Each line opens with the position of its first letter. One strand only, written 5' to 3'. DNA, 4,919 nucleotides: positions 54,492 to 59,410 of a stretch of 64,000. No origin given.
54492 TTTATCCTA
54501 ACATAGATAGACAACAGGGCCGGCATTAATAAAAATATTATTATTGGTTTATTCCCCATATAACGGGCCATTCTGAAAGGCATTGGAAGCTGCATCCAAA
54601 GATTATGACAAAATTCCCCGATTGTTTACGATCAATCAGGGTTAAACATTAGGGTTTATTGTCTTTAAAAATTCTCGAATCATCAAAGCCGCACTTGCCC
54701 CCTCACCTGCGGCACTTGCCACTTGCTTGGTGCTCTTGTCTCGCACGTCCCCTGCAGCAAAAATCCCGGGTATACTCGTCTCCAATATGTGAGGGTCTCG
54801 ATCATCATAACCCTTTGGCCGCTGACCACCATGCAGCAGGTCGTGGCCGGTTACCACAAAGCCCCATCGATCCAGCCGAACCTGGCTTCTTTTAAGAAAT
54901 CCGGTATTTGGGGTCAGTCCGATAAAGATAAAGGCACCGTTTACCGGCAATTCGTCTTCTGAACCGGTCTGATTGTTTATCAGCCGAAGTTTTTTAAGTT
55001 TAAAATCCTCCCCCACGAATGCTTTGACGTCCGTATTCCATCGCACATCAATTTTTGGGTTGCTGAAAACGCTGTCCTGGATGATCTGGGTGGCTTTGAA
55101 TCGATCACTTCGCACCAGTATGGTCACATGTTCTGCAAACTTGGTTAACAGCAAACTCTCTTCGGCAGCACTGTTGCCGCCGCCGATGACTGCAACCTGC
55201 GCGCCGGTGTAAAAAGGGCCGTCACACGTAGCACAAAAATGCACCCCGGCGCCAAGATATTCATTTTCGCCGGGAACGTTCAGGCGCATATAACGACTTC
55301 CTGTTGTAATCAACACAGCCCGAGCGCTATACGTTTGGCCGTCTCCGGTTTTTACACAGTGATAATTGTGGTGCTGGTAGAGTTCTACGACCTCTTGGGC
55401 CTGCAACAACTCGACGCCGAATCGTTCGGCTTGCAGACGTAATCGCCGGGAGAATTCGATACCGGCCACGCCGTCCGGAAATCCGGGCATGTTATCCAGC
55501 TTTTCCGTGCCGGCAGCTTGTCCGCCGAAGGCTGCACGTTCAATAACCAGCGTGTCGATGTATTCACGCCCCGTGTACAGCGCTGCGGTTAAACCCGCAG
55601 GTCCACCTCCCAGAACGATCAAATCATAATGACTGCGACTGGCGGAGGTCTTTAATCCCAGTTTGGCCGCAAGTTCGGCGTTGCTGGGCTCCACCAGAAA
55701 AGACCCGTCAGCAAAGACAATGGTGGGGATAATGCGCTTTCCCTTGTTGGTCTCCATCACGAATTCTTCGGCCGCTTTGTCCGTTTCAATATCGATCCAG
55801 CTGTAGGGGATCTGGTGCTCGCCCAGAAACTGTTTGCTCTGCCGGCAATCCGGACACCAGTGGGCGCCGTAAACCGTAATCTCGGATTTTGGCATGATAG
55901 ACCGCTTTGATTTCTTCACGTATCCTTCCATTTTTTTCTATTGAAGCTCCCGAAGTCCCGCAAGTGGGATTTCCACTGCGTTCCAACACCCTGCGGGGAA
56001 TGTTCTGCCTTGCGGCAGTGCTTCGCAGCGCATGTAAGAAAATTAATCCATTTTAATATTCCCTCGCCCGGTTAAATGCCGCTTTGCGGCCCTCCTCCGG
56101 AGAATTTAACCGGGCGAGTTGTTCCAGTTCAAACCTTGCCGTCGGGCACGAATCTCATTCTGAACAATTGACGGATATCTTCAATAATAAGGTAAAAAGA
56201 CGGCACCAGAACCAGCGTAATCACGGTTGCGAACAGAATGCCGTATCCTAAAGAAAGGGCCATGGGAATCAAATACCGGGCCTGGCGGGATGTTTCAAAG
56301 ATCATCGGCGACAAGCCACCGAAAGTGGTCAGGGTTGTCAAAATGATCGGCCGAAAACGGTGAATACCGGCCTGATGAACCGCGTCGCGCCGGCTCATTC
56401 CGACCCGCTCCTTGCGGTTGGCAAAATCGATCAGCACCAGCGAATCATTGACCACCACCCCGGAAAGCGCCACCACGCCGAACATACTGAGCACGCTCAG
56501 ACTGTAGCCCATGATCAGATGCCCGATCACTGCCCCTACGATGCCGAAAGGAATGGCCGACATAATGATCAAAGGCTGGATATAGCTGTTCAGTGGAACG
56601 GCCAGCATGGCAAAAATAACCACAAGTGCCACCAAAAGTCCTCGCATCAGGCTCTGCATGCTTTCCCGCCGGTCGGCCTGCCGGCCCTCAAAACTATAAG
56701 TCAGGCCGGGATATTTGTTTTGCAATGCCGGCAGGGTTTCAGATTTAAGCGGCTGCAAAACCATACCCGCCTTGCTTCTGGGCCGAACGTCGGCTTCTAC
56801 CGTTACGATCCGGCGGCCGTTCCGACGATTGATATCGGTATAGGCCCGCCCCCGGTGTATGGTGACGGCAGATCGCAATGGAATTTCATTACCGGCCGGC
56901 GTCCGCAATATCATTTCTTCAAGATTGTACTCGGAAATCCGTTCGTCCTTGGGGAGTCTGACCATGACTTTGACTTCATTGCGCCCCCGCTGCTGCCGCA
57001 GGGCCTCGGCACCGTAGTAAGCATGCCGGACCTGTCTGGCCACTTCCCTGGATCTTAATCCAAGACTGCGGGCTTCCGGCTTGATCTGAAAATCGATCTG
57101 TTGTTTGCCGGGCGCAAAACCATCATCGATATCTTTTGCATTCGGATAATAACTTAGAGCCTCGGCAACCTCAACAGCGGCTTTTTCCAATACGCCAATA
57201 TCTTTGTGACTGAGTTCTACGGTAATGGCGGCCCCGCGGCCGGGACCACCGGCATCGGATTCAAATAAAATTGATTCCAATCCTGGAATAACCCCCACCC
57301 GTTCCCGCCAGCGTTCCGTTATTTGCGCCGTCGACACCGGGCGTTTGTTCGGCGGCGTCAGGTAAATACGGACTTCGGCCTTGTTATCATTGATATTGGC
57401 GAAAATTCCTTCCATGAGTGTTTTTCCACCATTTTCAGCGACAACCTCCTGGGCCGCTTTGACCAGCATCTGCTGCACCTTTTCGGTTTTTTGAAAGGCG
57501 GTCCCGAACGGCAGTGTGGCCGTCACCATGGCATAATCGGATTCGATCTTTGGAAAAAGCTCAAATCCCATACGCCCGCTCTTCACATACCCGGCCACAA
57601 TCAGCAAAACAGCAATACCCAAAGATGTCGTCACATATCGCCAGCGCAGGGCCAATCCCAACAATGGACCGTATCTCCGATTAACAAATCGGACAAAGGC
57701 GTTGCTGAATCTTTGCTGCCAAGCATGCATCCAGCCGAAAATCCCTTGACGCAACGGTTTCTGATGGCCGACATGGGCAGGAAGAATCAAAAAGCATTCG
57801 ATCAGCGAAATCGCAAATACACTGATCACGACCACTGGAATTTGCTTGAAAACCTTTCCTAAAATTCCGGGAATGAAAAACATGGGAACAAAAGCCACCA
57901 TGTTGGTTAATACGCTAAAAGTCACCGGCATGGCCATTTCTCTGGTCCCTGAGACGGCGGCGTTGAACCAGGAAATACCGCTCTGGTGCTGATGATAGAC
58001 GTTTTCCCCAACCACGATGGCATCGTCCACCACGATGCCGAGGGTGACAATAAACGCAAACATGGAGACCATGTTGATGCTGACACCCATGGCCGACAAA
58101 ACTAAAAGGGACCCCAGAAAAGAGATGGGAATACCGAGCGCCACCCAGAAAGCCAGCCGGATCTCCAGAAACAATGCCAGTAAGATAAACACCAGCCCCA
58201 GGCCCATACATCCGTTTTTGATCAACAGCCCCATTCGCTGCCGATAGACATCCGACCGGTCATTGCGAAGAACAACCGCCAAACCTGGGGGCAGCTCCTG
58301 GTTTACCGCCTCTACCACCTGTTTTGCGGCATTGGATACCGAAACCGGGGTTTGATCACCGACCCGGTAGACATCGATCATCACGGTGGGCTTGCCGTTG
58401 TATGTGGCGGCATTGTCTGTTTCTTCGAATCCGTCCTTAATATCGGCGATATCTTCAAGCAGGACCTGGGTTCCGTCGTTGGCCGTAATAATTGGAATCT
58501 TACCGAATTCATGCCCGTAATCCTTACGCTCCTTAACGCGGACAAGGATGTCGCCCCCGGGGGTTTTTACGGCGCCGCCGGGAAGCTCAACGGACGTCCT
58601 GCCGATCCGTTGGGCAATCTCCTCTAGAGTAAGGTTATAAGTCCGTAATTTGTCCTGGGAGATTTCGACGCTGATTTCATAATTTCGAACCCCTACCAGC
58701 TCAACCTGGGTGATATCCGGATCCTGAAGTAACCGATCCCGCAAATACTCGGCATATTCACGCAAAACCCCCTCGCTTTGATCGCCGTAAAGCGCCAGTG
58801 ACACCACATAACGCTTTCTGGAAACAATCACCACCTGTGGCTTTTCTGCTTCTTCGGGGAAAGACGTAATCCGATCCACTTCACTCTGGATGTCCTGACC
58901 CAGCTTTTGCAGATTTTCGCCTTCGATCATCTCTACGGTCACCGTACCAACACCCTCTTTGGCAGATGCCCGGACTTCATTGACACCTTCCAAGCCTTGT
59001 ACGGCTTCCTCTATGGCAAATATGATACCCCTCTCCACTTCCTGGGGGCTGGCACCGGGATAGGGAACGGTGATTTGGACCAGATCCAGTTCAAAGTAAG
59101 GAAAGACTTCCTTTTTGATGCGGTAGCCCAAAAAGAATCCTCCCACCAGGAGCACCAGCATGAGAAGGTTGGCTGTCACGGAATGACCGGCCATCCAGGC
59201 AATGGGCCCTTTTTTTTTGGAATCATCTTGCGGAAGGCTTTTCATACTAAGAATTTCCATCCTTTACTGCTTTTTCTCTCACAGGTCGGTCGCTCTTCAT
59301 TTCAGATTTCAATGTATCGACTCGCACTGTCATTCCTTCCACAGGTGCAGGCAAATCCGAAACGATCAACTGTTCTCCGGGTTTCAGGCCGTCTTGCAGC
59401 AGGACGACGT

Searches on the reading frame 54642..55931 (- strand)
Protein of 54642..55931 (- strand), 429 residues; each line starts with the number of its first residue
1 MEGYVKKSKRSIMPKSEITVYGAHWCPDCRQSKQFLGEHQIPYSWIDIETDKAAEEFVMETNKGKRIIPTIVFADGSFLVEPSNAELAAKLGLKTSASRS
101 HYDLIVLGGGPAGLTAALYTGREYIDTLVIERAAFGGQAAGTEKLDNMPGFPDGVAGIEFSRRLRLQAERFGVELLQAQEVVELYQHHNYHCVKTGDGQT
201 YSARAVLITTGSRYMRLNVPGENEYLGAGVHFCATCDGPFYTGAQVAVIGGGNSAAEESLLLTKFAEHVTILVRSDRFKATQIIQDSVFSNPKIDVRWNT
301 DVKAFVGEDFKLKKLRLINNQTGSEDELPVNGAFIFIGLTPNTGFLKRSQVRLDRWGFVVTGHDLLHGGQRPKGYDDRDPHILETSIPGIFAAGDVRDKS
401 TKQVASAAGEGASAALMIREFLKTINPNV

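Call 59: search_protein_families(library=pfam, proteins=[window:54642-55931:-], max_evalue=0.000001)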
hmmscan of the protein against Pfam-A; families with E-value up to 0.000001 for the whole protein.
window:54642-55931:- (429 aa): 4 families
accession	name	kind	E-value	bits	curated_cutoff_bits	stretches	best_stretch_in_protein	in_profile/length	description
PF07992.20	Pyr_redox_2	-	3.4e-46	158.4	26.1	1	102-411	1-291/291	Pyridine nucleotide-disulphide oxidoreductase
PF13738.12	Pyr_redox_3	-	6e-19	68.8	30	1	159-360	82-288/305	Pyridine nucleotide-disulphide oxidoreductase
PF00070.33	Pyr_redox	-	6.3e-13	49.5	22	1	246-316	2-78/82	Pyridine nucleotide-disulphide oxidoreductase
PF00462.30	Glutaredoxin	-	8e-10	39.2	22.9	1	18-76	1-57/60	Glutaredoxin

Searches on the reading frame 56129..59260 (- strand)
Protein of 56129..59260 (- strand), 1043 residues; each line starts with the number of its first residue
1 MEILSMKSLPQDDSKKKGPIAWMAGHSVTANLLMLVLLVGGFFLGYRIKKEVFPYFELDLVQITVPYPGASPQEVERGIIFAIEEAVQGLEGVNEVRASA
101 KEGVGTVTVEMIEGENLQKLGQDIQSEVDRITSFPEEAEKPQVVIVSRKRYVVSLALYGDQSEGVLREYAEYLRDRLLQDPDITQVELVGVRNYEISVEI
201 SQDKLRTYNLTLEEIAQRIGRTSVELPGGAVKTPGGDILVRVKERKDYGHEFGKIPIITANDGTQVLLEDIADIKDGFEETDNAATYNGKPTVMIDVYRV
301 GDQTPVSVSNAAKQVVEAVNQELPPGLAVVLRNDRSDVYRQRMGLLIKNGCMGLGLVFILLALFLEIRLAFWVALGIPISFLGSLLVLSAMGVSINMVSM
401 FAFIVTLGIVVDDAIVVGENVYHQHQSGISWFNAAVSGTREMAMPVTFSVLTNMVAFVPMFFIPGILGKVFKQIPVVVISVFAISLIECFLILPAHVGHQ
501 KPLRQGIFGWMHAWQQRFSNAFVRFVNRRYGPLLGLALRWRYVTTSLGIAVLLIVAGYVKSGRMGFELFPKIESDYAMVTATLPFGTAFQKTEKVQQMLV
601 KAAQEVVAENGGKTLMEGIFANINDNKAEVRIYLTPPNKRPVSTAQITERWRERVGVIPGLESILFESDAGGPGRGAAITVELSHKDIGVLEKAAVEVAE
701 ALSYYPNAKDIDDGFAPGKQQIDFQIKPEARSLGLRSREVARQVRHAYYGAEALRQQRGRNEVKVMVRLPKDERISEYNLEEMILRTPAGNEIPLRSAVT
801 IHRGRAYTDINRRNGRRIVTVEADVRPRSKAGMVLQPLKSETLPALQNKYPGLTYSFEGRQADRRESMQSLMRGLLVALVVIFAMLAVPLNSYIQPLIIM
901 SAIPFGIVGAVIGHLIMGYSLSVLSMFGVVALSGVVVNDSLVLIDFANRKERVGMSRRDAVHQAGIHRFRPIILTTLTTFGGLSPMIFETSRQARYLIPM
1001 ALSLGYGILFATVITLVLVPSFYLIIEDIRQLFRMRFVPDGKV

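Call 59: search_protein_families(library=pfam, proteins=[window:56129-59260:-], max_evalue=0.000001)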
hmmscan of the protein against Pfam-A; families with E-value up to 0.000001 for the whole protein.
window:56129-59260:- (1043 aa): 1 family
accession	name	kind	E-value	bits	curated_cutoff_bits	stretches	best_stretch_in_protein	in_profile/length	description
PF00873.25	ACR_tran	-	1.3e-172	576.4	28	1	26-1026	8-1020/1021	AcrB/AcrD/AcrF family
